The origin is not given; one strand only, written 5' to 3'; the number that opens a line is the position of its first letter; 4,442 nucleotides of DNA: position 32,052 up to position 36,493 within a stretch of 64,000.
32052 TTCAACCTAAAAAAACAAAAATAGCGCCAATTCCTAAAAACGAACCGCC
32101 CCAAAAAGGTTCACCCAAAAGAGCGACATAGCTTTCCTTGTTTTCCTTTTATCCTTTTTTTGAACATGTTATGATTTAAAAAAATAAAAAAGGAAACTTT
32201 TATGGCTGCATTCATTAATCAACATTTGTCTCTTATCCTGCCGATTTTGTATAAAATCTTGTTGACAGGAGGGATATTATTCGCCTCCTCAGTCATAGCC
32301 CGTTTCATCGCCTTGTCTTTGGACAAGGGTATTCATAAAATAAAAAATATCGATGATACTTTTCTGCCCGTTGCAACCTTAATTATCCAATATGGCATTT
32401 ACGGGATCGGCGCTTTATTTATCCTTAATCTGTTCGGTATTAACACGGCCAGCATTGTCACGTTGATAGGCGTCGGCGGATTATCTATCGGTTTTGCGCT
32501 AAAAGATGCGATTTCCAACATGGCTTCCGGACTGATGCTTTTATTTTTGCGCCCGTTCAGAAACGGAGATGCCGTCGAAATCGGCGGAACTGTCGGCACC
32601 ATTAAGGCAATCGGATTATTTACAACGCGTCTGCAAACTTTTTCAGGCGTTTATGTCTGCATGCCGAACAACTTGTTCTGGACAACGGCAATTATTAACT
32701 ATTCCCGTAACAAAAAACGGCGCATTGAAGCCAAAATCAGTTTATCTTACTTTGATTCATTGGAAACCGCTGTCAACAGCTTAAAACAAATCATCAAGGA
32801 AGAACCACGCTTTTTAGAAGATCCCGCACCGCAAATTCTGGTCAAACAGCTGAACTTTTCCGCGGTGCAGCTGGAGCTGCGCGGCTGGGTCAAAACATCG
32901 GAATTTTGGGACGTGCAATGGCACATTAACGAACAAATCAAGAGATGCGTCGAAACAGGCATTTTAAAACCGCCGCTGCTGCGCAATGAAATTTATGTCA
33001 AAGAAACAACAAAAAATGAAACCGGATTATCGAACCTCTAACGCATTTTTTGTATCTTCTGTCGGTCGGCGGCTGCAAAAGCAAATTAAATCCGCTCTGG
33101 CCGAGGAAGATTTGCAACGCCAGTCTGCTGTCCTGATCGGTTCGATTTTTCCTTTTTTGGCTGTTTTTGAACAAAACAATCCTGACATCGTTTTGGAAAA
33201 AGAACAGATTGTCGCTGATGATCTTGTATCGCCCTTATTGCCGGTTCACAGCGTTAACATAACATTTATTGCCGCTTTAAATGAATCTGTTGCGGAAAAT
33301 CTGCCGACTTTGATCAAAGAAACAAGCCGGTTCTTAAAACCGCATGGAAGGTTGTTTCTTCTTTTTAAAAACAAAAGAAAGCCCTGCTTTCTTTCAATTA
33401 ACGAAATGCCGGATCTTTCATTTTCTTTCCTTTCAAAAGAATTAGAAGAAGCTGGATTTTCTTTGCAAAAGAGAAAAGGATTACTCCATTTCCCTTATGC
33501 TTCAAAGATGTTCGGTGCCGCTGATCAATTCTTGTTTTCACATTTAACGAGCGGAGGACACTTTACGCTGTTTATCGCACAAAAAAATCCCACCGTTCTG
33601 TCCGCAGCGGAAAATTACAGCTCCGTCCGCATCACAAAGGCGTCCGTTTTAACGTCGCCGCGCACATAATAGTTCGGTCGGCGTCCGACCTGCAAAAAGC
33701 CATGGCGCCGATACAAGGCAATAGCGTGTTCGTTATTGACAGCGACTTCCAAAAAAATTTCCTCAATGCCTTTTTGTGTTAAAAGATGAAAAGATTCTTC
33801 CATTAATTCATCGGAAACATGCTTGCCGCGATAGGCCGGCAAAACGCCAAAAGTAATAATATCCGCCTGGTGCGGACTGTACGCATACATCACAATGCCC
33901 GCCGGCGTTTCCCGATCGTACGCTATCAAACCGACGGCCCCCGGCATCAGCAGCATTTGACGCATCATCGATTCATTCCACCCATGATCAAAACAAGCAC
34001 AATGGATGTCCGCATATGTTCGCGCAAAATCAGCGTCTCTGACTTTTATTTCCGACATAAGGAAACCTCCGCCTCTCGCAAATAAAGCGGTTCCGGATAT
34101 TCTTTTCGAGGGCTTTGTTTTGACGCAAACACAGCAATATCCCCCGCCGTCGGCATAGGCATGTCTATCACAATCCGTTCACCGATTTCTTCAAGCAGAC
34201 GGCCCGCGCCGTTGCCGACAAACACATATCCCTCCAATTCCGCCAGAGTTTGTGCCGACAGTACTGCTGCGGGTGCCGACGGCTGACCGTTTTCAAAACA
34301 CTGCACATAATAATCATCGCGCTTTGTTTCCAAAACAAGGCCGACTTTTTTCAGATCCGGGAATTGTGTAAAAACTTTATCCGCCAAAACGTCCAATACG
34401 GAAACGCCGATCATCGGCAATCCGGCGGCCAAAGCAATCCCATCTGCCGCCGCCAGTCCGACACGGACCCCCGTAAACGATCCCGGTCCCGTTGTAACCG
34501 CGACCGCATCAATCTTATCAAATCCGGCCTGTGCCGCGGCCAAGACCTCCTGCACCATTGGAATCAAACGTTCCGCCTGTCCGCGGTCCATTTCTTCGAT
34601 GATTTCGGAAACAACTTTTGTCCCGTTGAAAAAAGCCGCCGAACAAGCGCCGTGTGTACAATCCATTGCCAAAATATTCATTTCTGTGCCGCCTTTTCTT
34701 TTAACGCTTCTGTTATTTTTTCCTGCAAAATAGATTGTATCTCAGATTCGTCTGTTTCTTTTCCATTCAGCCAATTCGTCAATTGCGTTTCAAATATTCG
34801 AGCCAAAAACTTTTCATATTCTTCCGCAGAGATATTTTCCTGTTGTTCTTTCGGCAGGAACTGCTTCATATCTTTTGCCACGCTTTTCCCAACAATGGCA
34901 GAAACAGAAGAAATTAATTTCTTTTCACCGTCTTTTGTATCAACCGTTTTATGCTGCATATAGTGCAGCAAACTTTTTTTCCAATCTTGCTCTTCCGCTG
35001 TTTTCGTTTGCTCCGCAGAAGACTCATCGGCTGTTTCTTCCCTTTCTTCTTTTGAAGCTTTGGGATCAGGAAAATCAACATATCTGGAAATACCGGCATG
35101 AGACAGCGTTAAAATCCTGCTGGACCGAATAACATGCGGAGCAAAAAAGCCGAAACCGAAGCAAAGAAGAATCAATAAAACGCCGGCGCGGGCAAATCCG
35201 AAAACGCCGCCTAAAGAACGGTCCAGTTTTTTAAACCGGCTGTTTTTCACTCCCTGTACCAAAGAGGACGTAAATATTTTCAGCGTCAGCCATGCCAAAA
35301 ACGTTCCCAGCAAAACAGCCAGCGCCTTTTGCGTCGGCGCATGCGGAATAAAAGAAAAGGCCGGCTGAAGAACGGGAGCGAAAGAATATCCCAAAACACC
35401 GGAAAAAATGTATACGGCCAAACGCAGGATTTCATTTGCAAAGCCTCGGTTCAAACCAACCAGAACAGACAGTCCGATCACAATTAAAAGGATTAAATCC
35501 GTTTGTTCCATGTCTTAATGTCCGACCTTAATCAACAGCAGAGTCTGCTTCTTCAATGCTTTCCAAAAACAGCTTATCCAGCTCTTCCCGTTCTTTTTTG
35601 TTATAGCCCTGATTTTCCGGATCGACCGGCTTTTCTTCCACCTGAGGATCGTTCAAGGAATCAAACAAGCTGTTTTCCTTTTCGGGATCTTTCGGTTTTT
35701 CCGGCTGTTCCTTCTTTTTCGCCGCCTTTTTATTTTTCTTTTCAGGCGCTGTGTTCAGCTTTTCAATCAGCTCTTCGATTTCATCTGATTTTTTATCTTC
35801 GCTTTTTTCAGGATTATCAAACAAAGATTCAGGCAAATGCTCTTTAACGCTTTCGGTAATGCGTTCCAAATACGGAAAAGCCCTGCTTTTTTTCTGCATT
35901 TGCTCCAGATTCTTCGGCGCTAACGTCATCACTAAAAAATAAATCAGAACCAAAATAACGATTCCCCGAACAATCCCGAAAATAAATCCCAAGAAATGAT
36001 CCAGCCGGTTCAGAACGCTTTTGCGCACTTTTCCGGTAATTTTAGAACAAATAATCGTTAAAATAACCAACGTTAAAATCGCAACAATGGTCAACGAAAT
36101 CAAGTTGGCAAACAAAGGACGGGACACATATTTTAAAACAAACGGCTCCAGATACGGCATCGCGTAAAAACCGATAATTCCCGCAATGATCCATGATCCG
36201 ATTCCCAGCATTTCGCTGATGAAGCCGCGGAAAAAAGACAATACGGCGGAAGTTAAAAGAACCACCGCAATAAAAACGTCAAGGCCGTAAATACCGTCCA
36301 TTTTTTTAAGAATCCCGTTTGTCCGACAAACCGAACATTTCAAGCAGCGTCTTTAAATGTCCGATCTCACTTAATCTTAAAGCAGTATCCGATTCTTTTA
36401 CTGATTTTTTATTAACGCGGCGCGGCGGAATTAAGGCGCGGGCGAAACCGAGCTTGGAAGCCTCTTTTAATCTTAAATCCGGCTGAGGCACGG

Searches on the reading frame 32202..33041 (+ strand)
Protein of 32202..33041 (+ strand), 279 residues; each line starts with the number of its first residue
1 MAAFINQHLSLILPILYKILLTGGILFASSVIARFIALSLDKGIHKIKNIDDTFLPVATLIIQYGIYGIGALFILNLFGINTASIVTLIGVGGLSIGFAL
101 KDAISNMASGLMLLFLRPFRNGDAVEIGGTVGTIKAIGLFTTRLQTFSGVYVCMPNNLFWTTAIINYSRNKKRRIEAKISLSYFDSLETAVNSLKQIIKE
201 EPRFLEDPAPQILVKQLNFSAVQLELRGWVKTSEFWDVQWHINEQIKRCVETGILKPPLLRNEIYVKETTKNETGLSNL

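Call 52: search_protein_families(library=pfam, proteins=[window:32202-33041:+], max_evalue=0.0001)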
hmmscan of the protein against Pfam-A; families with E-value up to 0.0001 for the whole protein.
window:32202-33041:+ (279 aa): 3 families
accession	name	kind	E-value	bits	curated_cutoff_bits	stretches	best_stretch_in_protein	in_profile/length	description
PF00924.24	MS_channel_2nd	-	3.6e-21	75.5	20.2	1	102-169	1-68/68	Mechanosensitive ion channel, beta-domain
PF21082.3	MS_channel_3rd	-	2.6e-10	41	21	1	179-251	5-82/88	Mechanosensitive ion channel MscS, C-terminal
PF21088.3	MS_channel_1st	-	1.2e-06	28.9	23.1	1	61-101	2-42/42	Mechanosensitive ion channel, transmembrane helices 2/3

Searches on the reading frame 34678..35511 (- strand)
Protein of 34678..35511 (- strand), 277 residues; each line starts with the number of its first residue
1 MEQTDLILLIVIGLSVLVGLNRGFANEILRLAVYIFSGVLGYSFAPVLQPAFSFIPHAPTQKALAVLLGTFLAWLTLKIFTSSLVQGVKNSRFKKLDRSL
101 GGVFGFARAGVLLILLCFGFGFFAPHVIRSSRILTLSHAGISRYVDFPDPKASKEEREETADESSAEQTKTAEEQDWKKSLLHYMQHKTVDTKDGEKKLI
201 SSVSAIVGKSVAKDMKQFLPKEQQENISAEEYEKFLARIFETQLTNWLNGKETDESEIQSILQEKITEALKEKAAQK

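Call 52: search_protein_families(library=pfam, proteins=[window:34678-35511:-], max_evalue=0.0001)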
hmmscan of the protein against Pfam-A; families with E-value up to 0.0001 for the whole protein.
window:34678-35511:- (277 aa): 1 family
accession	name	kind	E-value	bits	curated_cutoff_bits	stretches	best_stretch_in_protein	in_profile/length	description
PF02674.22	Colicin_V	-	4.9e-20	72.4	29.3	1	5-135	2-137/144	Colicin V production protein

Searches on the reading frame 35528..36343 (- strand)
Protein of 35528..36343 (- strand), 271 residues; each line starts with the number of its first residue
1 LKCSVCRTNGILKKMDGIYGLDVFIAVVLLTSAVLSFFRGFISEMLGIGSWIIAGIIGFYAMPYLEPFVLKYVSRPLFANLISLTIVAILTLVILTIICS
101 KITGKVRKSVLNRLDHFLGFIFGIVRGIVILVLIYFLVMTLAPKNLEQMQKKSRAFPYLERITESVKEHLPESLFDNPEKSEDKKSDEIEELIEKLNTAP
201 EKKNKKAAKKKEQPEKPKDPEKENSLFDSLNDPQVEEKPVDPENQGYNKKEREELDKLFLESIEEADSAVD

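Call 52: search_protein_families(library=pfam, proteins=[window:35528-36343:-], max_evalue=0.0001)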
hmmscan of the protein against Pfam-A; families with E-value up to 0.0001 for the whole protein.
window:35528-36343:- (271 aa): 1 family
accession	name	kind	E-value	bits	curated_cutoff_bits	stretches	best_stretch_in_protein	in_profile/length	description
PF02674.22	Colicin_V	-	6.3e-30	104.5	29.3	1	21-163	1-143/144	Colicin V production protein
